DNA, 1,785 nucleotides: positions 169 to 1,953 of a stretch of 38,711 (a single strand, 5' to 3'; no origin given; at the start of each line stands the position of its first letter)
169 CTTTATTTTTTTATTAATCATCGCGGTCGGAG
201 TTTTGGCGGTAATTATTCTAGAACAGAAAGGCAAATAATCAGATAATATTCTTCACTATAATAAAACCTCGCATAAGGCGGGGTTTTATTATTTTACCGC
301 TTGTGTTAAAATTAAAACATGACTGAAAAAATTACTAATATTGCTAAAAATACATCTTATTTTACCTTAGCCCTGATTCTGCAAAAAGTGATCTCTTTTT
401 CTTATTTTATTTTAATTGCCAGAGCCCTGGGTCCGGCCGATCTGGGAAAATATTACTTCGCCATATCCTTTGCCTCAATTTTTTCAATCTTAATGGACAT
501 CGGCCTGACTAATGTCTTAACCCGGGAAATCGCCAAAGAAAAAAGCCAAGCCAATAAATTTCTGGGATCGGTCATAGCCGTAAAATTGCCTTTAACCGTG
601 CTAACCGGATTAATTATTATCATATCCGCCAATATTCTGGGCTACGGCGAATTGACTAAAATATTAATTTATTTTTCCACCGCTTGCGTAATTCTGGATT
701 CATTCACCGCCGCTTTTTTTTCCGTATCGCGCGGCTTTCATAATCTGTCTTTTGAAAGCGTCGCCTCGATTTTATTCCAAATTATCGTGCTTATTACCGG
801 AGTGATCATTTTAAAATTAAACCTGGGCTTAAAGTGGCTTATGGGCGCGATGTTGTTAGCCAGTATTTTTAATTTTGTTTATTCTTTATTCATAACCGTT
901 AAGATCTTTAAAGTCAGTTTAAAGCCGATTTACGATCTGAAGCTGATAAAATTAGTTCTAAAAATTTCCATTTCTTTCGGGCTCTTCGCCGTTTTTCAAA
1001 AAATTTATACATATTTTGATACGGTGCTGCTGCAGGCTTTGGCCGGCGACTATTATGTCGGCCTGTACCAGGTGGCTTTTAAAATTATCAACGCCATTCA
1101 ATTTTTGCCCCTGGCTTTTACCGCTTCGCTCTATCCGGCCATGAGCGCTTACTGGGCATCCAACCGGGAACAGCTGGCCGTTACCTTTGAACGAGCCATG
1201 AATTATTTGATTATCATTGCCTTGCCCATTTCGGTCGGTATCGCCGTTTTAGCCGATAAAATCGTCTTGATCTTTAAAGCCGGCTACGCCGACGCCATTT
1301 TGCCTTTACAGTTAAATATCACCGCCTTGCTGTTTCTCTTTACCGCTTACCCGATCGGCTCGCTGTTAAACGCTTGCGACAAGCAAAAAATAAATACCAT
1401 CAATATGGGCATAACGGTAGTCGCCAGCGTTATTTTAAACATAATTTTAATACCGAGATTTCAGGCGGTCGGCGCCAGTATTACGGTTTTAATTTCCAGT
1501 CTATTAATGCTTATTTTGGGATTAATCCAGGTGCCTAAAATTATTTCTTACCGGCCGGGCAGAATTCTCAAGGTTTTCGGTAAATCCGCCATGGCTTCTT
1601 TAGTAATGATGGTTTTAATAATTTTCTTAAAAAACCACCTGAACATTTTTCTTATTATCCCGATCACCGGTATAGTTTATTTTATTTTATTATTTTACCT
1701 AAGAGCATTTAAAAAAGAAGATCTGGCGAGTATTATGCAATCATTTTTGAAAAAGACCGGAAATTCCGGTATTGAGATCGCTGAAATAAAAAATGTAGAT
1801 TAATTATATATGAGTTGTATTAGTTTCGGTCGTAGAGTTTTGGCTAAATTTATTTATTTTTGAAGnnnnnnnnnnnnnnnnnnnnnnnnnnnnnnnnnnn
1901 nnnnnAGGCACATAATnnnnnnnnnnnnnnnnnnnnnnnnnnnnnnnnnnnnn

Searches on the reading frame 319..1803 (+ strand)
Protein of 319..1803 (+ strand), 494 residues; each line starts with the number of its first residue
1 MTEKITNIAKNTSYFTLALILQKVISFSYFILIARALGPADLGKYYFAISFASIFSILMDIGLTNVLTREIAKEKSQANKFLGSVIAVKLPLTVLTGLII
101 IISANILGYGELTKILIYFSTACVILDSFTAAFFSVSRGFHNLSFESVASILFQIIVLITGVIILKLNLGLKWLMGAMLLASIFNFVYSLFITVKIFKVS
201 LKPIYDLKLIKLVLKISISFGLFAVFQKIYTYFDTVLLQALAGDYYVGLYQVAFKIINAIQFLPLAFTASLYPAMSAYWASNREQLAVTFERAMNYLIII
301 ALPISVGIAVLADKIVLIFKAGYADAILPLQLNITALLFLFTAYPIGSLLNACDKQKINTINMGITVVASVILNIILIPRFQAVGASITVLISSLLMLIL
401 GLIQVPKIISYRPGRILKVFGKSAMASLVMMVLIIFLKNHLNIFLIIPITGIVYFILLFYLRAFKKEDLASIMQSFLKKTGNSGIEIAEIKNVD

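Call 40: find_encoding_contigs(protein=window:319-1803:+, flank=10000, max_places=4)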
Protein window:319-1803:+ (494 aa): 1 contig read that carries it; 1 place shown.
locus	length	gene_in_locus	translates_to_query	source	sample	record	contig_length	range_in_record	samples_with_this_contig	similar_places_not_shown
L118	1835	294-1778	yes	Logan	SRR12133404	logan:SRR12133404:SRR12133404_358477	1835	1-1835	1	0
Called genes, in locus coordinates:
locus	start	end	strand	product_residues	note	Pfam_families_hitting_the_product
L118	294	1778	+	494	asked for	PF01943:Polysacc_synt, PF13440:Polysacc_synt_3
